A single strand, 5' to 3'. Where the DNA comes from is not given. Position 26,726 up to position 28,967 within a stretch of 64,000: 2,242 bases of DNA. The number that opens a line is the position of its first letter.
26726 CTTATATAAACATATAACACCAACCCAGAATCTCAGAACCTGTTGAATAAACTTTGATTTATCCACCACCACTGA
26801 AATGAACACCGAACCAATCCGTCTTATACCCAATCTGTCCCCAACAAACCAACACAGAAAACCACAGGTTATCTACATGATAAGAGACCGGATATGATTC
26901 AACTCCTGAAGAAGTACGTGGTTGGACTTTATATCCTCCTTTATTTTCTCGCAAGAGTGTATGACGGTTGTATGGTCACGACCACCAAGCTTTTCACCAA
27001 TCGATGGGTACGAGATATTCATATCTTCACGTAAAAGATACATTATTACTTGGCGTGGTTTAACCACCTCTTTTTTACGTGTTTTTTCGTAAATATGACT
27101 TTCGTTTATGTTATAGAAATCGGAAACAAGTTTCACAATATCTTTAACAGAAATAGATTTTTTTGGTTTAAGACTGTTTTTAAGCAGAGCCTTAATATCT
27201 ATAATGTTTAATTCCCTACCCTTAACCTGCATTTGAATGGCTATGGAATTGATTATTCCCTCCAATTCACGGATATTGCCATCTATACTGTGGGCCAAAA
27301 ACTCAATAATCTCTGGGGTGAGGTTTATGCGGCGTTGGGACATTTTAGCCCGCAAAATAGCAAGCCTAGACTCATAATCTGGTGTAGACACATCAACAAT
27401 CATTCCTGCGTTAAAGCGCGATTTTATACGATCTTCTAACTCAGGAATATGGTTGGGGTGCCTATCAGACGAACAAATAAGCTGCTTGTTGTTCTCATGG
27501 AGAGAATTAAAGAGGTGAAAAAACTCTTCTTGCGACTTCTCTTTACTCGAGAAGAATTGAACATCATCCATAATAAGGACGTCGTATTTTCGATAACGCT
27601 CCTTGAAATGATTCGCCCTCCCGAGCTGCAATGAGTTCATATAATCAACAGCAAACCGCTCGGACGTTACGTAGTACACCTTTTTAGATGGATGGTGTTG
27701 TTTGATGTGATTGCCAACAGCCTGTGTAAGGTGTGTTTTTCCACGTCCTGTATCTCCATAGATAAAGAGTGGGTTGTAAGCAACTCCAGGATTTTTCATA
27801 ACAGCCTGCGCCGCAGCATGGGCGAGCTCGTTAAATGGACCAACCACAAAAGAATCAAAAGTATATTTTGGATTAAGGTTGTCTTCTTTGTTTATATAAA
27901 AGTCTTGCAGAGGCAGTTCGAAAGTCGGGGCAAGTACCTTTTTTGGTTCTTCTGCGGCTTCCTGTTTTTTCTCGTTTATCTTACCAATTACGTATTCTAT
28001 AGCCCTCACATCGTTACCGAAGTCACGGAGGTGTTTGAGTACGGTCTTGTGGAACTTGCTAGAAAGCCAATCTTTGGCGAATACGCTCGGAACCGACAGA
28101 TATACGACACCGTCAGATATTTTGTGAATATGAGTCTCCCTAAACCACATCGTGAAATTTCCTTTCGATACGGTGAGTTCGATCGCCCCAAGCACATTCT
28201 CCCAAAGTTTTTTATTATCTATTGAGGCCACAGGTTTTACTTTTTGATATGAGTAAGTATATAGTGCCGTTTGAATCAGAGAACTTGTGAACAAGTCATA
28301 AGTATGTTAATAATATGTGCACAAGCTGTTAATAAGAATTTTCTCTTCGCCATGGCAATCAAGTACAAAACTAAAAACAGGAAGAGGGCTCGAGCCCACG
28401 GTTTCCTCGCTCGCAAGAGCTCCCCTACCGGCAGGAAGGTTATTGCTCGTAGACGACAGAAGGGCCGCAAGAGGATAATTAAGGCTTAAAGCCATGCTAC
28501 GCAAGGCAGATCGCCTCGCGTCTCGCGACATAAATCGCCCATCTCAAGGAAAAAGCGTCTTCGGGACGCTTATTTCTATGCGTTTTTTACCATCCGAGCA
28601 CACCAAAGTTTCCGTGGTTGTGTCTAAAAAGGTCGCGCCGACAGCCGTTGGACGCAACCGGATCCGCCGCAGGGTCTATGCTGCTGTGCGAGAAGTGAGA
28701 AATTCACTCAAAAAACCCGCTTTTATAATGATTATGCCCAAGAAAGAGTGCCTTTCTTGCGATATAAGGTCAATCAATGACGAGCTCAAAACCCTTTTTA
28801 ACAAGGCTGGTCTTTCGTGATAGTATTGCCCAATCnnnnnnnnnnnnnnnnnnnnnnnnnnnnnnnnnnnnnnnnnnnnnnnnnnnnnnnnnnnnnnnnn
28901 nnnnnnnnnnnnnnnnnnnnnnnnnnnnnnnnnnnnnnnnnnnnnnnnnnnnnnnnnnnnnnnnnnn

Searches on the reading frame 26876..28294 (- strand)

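Call 78: search_protein_families(library=pfam, proteins=[window:26876-28294:-], max_evalue=0.00001)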
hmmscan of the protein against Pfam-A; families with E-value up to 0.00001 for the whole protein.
window:26876-28294:- (473 aa): 4 families
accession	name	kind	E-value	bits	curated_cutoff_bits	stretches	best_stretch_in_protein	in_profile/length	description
PF00308.24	Bac_DnaA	-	4.1e-67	225.8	23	1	140-301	1-162/162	Bacterial DnaA ATPAse domain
PF08299.17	Bac_DnaA_C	-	5.4e-27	94.1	31.5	1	384-451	2-69/69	Bacterial dnaA protein helix-turn-helix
PF11638.13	DnaA_N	-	1.1e-13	51.1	24.6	1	29-90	2-64/65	DnaA N-terminal domain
PF01695.23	IstB_IS21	-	6.5e-09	36.1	24.1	1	177-275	96-192/238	IstB-like ATP binding protein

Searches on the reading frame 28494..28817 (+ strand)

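Call 78: search_protein_families(library=pfam, proteins=[window:28494-28817:+], max_evalue=0.00001)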
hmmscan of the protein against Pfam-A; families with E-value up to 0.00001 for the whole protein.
window:28494-28817:+ (108 aa): 1 family
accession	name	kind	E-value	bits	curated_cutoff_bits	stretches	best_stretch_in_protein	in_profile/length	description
PF00825.24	Ribonuclease_P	-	4.4e-16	59.3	22.3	1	17-105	18-108/109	Ribonuclease P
